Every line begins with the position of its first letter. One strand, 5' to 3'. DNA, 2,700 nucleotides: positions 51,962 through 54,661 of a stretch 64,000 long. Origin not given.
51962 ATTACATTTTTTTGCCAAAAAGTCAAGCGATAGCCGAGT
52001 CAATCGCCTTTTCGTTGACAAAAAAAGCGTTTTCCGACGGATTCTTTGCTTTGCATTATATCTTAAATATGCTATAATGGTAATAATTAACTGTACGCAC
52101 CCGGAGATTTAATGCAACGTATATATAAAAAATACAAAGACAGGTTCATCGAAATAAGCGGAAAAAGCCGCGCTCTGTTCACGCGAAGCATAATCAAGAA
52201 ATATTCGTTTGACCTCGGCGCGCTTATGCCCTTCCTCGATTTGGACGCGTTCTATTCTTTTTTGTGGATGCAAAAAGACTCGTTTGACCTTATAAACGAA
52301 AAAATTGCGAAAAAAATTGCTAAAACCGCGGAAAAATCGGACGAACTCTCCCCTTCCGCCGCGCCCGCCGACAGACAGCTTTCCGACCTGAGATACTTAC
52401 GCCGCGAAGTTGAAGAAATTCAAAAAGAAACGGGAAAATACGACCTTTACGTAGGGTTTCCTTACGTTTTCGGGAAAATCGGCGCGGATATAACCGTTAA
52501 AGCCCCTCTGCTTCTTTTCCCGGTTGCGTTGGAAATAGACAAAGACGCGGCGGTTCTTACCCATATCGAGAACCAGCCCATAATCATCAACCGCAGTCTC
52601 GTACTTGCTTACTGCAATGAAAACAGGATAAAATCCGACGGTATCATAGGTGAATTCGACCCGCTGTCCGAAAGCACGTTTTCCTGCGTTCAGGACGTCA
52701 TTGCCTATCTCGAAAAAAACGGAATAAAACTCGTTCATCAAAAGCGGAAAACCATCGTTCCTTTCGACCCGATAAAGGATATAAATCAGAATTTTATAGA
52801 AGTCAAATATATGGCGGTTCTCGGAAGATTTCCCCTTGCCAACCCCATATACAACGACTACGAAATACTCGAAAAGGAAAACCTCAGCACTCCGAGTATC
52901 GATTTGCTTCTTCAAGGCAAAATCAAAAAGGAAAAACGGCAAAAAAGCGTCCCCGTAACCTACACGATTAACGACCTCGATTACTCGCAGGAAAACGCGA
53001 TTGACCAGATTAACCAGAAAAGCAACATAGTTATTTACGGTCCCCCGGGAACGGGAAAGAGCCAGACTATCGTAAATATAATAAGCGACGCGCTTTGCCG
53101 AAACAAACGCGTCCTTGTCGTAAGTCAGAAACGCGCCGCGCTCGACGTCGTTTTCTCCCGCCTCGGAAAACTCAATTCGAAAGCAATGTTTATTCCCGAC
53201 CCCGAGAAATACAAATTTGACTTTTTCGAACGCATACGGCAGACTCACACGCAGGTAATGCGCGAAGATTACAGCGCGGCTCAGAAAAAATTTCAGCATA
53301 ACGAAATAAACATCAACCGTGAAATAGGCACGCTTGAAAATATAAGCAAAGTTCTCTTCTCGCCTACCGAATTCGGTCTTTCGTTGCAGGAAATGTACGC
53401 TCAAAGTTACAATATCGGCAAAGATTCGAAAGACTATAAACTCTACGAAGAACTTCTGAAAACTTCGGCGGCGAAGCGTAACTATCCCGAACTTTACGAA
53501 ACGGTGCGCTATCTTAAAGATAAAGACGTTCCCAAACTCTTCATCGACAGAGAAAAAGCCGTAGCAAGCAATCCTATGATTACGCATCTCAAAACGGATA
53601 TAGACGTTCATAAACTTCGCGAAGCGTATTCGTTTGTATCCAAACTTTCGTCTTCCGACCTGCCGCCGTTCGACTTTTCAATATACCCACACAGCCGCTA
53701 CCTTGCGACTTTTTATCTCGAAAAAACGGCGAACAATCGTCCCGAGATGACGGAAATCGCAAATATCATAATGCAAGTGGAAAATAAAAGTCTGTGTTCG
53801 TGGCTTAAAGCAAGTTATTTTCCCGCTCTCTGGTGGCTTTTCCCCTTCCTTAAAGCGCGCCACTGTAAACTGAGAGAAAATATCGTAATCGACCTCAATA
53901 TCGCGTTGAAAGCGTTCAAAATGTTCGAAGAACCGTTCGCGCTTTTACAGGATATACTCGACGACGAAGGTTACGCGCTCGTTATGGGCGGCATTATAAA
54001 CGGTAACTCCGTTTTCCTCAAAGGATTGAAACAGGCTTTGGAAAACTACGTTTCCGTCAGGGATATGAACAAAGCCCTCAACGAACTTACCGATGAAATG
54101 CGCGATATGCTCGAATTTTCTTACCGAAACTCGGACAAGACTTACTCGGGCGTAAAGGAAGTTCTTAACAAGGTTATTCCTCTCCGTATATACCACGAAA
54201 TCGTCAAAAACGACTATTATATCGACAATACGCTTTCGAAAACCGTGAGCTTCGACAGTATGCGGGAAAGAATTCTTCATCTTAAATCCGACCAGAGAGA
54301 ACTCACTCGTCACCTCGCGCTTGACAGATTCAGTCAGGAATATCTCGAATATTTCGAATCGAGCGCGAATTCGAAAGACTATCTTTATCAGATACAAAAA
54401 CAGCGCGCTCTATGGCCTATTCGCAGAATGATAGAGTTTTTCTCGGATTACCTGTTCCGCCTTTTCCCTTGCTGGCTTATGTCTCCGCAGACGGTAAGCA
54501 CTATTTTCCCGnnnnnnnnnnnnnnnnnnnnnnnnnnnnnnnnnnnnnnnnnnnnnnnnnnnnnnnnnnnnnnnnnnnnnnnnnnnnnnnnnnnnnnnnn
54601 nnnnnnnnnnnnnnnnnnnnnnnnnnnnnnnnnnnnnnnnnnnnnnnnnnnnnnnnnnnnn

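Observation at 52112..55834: Solitary helicase-nuclease fusion (DUF4011-like, SF1 helicase, Vsr-like REase), a candidate single-gene defence protein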

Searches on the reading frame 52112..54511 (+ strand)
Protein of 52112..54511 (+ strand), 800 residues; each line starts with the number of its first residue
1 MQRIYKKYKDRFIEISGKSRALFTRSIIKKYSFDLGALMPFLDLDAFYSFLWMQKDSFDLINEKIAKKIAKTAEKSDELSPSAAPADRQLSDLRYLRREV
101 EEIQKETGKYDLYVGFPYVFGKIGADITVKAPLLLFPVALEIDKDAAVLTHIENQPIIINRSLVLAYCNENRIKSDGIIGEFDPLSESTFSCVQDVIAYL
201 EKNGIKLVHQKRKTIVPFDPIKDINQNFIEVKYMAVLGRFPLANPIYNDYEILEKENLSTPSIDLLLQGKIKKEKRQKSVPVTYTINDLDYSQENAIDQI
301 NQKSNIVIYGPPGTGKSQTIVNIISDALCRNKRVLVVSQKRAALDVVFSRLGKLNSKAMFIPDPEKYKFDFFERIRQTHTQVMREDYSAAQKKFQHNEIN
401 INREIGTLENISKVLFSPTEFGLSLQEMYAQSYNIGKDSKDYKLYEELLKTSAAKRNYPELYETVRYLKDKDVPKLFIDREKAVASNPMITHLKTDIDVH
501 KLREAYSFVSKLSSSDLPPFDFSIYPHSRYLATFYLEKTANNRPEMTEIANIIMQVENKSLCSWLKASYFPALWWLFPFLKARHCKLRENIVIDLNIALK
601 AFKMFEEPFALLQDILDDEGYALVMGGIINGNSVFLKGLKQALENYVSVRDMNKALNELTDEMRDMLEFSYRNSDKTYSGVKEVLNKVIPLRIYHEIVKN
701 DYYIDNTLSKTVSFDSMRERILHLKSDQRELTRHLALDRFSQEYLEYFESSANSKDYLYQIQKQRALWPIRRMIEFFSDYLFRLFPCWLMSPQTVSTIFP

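Call 79: predict_structure(alignment_id=A4)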
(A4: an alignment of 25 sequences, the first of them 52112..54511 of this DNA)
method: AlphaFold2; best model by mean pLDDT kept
length: 800 residues; sequences in the alignment: 25
mean_pLDDT: 73.7   pTM: 0.40
mean pLDDT of the five models: 73.7, 73.1, 72.3, 71.6, 68.3
residues with pLDDT >= 90: 105; 70-90: 438; 50-70: 127; < 50: 130
segments of 3 or more residues with pLDDT < 50: 1-22, 76-83, 243-255, 257-267, 269-291, 539-542, 754-764, 766-800
pLDDT, mean of each block of 10 residues (from residue 1): 35 28 52 80 87 89 80 52 66 85 70 89 75 91 87 86 80 78 78 89 86 75 70 86 41 45 43 39 44 57 60 62 74 68 76 70 64 57 64 85 86 88 90 80 92 91 93 91 88 84 88 83 84 69 67 86 86 86 88 86 85 86 87 87 88 88 92 92 93 90 79 73 76 62 58 48 43 43 41 37
secondary structure, 60 per line:
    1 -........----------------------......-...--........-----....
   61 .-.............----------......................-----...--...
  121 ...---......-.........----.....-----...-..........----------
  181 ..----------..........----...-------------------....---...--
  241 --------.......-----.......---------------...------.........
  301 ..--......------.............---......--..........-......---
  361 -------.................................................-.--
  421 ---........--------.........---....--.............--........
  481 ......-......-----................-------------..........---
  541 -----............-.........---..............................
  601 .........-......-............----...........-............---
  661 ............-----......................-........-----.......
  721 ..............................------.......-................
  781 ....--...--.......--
elements in order (helices of 4 or more, strands of 3 or more residues): H2-9 E32-34 H44-51 E57-61 H63-75 H86-107 E113-115 E118-123 E127-132 E134-142 E147-151 E157-159 H161-170 H193-202 E207-209 E229-232 E236-238 H249-255 H261-267 E283-285 H292-302 E305-310 H317-329 E333-338 H341-350 H352-357 H368-416 H425-431 H440-448 H452-455 H458-470 H473-486 H488-492 H499-514 H528-537 H546-557 H559-567 H571-609 H611-615 H618-629 H634-644 H646-657 H661-672 H678-699 H701-708 H714-750 H757-763 H765-784 H792-798

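Call 82: fold_search(model_id=the predicted structure, library=pdb)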
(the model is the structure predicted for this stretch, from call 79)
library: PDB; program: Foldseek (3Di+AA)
matches with E <= 10: 181; with E <= 0.001: 0
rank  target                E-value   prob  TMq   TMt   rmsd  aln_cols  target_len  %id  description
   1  9a69_B                2.1e-02  0.18  0.09  0.11  73.9       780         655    8  Integrative model of MCPB-MCPC by crosslinking MS and deep learning (released 2024-09-18)
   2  7zr1_D                9.0e-02  0.18  0.09  0.09  54.5       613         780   11  Chaetomium thermophilum Mre11-Rad50-Nbs1 complex bound to ATPyS (composite structure) (released 2023-01-11)
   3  6h2x                  9.9e-02  0.33  0.10  0.18  29.3       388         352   13  MukB coiled-coil elbow from E. coli (released 2019-03-06)
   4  7zr1_C                1.2e-01  0.44  0.12  0.12  42.2       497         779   11  Chaetomium thermophilum Mre11-Rad50-Nbs1 complex bound to ATPyS (composite structure) (released 2023-01-11)
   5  8wjo_B                4.1e-01  0.12  0.07  0.17  29.2       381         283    9  Cryo-EM structure of 8-subunit Smc5/6 arm region (released 2024-06-26)
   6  5nnv_D                9.4e-01  0.38  0.13  0.33  24.9       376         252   11  Structure of a Bacillus subtilis Smc coiled coil middle fragment (released 2017-06-21)
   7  7p3r_A                1.4e+00  0.06  0.07  0.14  43.6       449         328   11  Helical structure of the toxin MakA from Vibrio cholera (released 2022-02-23)
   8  3zx6_B                1.4e+00  0.15  0.12  0.24  27.5       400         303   11  Structure of Hamp(AF1503)-Tsr fusion - Hamp (A291V) mutant (released 2012-02-29)
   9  8i4v_A                1.7e+00  0.07  0.08  0.17  28.0       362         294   12  Cryo-EM structure of 5-subunit Smc5/6 arm region (released 2024-06-26)
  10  9hny_F5               2.2e+00  0.02  0.05  0.08  42.8       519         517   13  Mitoribosomal small subunit in complex with Mettl15 and Mettl17 (released 2025-03-26)
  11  9qe0_A                2.2e+00  0.02  0.06  0.04  66.5       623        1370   11  Neobacillus vireti Wadjet-II JetABC dimer (released 2025-06-25)
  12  6wvk_H                2.2e+00  0.01  0.05  0.05  40.7       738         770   11  Cryo-EM structure of Bacillus subtilis RNA Polymerase in complex with HelD (released 2020-11-18)
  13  8dk2_D                2.3e+00  0.07  0.08  0.09  25.5       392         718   12  CryoEM structure of Pseudomonas aeruginosa PA14 JetABC in an unclamped state trapped in ATP dependent dimeric form (released 2022-10-05)
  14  3ewo_A                2.5e+00  0.51  0.07  0.27   4.6        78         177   17  IBV Nsp3 ADRP domain (released 2009-01-13)
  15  6rw9_A                2.5e+00  0.05  0.09  0.04  30.5       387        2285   10  Cryo-EM structure of Morganella morganii TcdA4 (released 2019-10-23)
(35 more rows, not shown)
